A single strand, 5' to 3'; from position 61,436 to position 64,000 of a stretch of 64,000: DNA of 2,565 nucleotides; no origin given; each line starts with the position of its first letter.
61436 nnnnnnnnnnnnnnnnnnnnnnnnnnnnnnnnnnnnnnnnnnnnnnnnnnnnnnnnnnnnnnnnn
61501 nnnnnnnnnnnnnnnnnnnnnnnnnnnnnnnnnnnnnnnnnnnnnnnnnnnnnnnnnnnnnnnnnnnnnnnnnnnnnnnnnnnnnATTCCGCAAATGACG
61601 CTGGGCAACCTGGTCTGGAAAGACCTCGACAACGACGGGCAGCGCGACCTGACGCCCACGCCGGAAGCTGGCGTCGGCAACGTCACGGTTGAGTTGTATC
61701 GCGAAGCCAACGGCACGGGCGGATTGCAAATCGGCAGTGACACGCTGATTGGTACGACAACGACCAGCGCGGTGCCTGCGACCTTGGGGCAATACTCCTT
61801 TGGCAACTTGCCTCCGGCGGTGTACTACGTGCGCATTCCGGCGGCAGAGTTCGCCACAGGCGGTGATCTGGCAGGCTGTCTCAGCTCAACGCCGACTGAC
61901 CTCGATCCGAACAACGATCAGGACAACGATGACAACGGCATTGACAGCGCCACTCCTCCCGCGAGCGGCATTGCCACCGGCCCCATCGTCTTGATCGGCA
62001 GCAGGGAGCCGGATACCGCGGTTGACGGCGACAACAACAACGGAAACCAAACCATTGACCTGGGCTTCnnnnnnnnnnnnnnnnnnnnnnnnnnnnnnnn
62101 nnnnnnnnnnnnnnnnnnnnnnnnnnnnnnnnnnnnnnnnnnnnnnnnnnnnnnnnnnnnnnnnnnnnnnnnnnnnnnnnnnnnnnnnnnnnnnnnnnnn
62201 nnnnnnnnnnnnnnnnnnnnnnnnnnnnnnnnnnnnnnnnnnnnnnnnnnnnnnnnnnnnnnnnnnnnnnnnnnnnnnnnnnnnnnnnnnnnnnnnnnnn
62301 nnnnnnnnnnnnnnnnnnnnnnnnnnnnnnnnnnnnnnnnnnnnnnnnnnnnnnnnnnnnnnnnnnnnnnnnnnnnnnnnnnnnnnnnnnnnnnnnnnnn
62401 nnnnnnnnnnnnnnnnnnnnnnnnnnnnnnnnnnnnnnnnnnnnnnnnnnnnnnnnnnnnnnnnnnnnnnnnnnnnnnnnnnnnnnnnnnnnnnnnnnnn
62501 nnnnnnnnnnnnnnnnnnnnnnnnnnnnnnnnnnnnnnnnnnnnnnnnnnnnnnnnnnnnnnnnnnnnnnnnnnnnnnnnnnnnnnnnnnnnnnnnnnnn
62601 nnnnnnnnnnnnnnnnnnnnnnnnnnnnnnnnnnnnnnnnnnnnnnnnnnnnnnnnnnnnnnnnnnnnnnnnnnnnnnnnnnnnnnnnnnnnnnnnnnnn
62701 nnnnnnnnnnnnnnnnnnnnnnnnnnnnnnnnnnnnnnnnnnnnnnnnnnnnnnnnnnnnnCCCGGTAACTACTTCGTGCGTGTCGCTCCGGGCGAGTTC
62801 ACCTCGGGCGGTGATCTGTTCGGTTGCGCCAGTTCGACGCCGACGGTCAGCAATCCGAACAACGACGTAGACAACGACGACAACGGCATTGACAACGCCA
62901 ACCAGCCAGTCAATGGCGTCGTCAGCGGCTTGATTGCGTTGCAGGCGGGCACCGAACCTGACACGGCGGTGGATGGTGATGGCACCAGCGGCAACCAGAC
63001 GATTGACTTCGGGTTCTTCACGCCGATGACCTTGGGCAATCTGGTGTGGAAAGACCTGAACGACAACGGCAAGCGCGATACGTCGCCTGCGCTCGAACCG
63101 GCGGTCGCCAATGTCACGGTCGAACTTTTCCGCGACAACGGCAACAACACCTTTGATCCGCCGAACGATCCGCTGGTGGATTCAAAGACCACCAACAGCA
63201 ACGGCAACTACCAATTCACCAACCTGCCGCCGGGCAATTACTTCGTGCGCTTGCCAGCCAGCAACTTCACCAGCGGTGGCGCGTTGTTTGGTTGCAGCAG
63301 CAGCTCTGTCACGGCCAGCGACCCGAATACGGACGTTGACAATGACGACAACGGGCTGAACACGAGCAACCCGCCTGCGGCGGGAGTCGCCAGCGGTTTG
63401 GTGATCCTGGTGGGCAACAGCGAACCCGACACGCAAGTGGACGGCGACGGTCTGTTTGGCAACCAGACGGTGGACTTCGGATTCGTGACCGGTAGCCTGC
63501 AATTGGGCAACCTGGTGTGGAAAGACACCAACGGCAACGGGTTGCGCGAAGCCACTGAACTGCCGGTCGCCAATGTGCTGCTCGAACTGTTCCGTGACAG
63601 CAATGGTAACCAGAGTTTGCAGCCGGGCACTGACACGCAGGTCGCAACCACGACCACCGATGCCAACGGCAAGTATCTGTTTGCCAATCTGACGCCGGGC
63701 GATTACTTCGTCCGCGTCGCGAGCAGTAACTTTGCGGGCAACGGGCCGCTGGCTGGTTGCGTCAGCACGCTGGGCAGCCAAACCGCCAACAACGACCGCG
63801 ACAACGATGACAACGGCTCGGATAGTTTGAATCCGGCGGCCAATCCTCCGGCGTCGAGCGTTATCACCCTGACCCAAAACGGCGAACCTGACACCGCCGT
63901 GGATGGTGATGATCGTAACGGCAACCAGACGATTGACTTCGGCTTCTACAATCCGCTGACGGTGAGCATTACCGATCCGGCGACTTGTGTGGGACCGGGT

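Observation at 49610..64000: Largest gene in the window (at least 4797 codons) is missing from the ORF track; the long minus-strand ORFs listed there are antisense artefacts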

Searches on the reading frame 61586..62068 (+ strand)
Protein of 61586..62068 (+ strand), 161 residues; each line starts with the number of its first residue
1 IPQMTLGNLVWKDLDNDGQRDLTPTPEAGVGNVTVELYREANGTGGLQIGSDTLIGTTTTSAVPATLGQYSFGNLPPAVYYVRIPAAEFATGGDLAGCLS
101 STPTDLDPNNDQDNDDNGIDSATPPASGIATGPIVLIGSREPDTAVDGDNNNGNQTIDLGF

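Call 76: search_solved_structures(query=window:61586-62068:+, max_evalue=0.01, show_alignments=3)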
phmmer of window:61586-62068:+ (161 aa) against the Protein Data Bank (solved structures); distinct sequences matched with E-value up to 0.01: 0.

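Call 78: search_solved_structures(query=A5, max_evalue=0.1, show_alignments=3)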
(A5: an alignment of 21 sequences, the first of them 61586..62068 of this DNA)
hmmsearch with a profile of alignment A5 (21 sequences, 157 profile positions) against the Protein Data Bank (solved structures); distinct sequences matched with E-value up to 0.1: 13.
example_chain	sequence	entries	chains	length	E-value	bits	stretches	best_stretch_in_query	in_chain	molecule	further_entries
10ps_A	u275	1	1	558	8.3e-21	77.8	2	2-82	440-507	Serine-aspartate repeat-containing protein D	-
9c7v_B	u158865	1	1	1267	1.8e-11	47.5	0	49-78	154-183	BOS complex subunit NOMO2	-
8vdk_A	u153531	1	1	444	4.3e-10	43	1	3-81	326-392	Serine-aspartate repeat-containing protein D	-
4jdz_A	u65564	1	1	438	4.5e-09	39.7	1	3-81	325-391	Ser-Asp rich fibrinogen/bone sialoprotein-binding protein SdrD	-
4jdz_B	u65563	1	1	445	4.5e-09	39.7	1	3-81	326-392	Ser-Asp rich fibrinogen/bone sialoprotein-binding protein SdrD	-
3is1_X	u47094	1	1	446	3.5e-07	33.6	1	7-81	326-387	Uro-adherence factor A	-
3irp_X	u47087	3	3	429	3.9e-07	33.4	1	7-81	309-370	Uro-adherence factor A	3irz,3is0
3phs_A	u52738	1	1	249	0.00027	24.2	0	22-77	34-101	Cell wall surface anchor family protein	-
3qec_A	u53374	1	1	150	0.007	19.6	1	46-79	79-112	Putative carbohydrate binding protein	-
9c7u_B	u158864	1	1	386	0.0075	19.5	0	57-86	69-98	BOS complex subunit NOMO2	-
4wi0_B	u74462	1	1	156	0.0092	19.2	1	54-88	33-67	Cellulosomal scaffoldin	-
1xpn_A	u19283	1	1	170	0.0093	19.2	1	46-79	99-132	hypothetical protein PA1324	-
4u3s_B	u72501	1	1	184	0.012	18.8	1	55-88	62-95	Cellulosomal scaffoldin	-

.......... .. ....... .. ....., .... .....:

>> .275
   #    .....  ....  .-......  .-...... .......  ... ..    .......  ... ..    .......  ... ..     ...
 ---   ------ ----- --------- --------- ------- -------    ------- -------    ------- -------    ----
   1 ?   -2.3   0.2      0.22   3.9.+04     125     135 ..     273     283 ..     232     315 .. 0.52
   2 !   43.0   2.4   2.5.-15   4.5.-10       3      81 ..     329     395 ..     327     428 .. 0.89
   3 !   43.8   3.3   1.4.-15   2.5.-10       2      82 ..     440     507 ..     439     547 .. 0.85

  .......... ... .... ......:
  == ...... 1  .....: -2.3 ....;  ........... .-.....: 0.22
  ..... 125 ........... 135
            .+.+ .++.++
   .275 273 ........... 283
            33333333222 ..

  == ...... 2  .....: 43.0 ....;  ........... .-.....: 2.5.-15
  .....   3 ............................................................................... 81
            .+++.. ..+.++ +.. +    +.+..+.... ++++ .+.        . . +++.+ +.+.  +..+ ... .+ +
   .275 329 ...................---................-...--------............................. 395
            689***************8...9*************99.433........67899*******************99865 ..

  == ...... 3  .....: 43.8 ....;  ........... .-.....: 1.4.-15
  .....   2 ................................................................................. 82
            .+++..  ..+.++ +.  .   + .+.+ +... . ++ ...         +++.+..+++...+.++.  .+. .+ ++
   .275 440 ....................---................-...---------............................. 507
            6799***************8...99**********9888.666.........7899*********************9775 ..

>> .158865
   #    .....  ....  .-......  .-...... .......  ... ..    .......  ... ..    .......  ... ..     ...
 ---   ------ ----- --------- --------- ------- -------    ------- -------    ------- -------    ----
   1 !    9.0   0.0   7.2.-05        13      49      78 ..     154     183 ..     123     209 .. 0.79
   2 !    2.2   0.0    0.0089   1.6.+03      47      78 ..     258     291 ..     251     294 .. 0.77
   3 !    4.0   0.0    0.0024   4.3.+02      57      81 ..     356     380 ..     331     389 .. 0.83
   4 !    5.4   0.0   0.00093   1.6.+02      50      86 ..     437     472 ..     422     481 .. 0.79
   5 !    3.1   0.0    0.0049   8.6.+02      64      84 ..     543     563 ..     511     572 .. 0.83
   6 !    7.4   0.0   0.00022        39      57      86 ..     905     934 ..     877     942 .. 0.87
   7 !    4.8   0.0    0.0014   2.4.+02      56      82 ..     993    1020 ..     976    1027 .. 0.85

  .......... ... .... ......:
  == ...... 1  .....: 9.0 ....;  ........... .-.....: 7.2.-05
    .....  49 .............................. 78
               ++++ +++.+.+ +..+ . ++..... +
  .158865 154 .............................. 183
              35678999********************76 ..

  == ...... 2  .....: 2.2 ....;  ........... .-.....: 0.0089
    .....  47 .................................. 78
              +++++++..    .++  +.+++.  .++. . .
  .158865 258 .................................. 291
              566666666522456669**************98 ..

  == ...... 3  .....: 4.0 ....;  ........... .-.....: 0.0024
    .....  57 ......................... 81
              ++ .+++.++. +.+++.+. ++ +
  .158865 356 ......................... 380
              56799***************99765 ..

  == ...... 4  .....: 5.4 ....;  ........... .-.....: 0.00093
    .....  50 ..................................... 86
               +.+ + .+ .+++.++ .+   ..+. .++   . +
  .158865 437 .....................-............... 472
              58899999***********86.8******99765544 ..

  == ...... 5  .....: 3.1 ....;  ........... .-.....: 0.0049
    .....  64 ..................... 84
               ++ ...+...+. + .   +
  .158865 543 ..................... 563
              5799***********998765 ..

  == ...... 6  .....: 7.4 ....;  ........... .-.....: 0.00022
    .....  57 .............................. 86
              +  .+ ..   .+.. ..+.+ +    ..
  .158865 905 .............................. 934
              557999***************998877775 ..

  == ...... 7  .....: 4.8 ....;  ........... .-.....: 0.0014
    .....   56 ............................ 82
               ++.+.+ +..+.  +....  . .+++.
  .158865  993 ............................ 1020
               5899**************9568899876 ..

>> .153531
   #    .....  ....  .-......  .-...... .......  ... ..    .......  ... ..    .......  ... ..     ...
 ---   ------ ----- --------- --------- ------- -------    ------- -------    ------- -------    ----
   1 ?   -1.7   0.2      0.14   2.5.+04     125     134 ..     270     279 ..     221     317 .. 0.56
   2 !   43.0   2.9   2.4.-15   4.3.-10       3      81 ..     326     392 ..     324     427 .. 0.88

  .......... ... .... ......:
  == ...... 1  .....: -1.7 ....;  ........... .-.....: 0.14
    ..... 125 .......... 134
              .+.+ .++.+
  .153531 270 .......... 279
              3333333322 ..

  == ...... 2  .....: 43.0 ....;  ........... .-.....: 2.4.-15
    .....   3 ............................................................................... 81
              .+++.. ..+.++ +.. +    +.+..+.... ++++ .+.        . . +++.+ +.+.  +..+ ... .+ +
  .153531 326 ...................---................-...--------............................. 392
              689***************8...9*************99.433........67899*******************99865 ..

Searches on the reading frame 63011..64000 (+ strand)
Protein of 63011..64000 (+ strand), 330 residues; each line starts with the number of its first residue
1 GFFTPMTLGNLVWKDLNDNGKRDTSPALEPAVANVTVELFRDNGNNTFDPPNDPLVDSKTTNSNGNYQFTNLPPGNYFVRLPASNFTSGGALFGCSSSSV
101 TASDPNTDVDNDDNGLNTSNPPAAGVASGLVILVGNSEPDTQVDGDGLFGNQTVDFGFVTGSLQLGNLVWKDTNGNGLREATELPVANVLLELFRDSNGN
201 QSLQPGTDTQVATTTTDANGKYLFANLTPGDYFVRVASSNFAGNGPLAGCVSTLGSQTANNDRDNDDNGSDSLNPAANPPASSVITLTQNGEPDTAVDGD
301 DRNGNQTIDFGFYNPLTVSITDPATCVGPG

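Call 16: find_homologous_proteins(query=window:63011-64000:+, max_evalue=1e-20)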
Query window:63011-64000:+ (330 aa): 44 proteins with E <= 1e-20 among 8000 candidates.
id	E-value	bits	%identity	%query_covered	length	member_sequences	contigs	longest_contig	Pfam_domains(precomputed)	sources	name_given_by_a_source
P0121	1.3e-55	207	42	72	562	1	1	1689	PF13715.13,PF24421.2,PF17802.8,PF23193.2,PF13620.13,PF22904.4,PF17210.10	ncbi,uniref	ncbi:MAG: SdrD B-like domain-containing protein, partial [Chloroflexus sp.]|uniref:SdrD B-like domai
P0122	1.7e-55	207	34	98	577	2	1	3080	PF22902.3,PF11974.15,PF17802.8,PF22898.3,PF13620.13,PF22904.4,PF17210.10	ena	-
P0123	8.7e-55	205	42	94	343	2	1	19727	PF17210.10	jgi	jgi:hypothetical protein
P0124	1.8e-48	184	40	95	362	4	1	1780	PF17802.8,PF13620.13,PF22904.4,PF17210.10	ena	-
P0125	1.8e-41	161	38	93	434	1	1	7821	PF17802.8,PF13620.13,PF22904.4,PF17210.10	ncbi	-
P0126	2.9e-41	160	40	62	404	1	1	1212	PF17802.8,PF13620.13,PF22904.4,PF17210.10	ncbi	ncbi:MAG: hypothetical protein D6823_01725, partial [Chloroflexi bacterium]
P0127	3.5e-41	160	42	71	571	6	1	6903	PF07495.20,PF23623.2,PF16371.13,PF17802.8,PF23193.2,PF00775.28,PF13620.13,PF17210.10,PF17936.8,PF13715.13,PF11974.15,PF24421.2,PF23196.2,PF24025.2,PF05738.20,PF22898.3,PF09430.17,PF22904.4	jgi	jgi:protocatechuate 3,4-dioxygenase beta subunit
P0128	4.3e-41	160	59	44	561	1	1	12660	PF13620.13,PF17210.10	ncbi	ncbi:MAG: hypothetical protein ACKVX9_12065, partial [Blastocatellia bacterium]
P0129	2.3e-39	154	29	74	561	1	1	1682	PF07495.20,PF13715.13,PF14686.13,PF24421.2,PF17802.8,PF23193.2,PF13620.13,PF22904.4,PF17210.10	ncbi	ncbi:MAG TPA: SdrD B-like domain-containing protein, partial [Myxococcota bacterium]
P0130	9.4e-39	152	31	80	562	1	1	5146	PF23623.2,PF16371.13,PF17802.8,PF23193.2,PF13620.13,PF17210.10,PF17936.8,PF13715.13,PF11974.15,PF23196.2,PF24025.2,PF22898.3,PF09430.17,PF22904.4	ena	-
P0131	7.5e-38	149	42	61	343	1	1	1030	PF17802.8,PF13620.13,PF22904.4,PF17210.10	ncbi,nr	ncbi:MAG: hypothetical protein EOM24_37135, partial [Chloroflexia bacterium]|nr:hypothetical protein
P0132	1.0e-37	149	38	79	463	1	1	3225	PF11974.15,PF17802.8,PF13620.13,PF22904.4,PF17210.10,PF00041.28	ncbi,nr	ncbi:MAG: hypothetical protein HC853_17990 [Anaerolineae bacterium]|nr:hypothetical protein [Anaerol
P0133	1.6e-37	148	31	80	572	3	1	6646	PF07495.20,PF23623.2,PF13715.13,PF10794.16,PF17802.8,PF23193.2,PF13620.13,PF09430.17,PF22904.4,PF17210.10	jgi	-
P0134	2.5e-37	147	34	95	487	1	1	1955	PF13715.13,PF24421.2,PF17802.8,PF22898.3,PF13620.13,PF22904.4,PF17210.10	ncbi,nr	ncbi:MAG: carboxypeptidase regulatory-like domain-containing protein, partial [Chloroflexi bacterium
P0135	1.1e-36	145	32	95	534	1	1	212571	PF23623.2,PF13715.13,PF24421.2,PF17802.8,PF23193.2,PF13620.13,PF22904.4,PF17210.10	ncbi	ncbi:MAG: SdrD B-like domain-containing protein [Saprospiraceae bacterium]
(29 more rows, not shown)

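Call 65: predict_structure(alignment_id=A3)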
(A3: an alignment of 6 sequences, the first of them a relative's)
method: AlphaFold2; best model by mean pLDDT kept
length: 561 residues; sequences in the alignment: 6
mean_pLDDT: 50.3   pTM: 0.36
mean pLDDT of the five models: 50.3, 47.6, 46.5, 46.2, 45.5
residues with pLDDT >= 90: 0; 70-90: 99; 50-70: 171; < 50: 291
segments of 3 or more residues with pLDDT < 50: 52-130, 132-136, 243-250, 264-274, 286-294, 342-347, 377-380, 391-398, 408-561
pLDDT, mean of each block of 10 residues (from residue 1): 65 64 73 61 64 42 30 33 32 27 29 32 38 50 68 61 69 65 77 66 78 72 65 73 43 64 41 51 53 60 69 67 69 72 50 70 65 56 55 47 49 28 26 38 32 34 33 32 28 34 38 33 38 33 31 46 38
secondary structure, 60 per line:
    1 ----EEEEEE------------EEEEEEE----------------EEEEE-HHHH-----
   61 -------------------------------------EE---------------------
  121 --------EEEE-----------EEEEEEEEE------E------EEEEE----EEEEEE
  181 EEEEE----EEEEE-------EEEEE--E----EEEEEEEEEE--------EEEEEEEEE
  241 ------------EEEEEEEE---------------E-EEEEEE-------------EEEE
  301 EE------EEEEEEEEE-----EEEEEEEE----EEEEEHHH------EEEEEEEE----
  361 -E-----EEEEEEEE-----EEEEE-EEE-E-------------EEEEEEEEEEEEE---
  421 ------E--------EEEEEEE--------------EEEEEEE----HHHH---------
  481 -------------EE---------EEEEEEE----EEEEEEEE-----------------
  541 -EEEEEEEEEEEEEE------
elements in order: E5-10 E23-29 E46-50 H52-55 E129-132 E144-152 E166-170 E175-185 E190-194 E202-206 E214-223 E232-240 E253-260 E278-283 E297-302 E309-317 E323-330 E335-339 E349-356 E368-375 E381-385 E387-389 E405-417 E436-442 E457-463 H468-471 E505-511 E516-523 E542-555
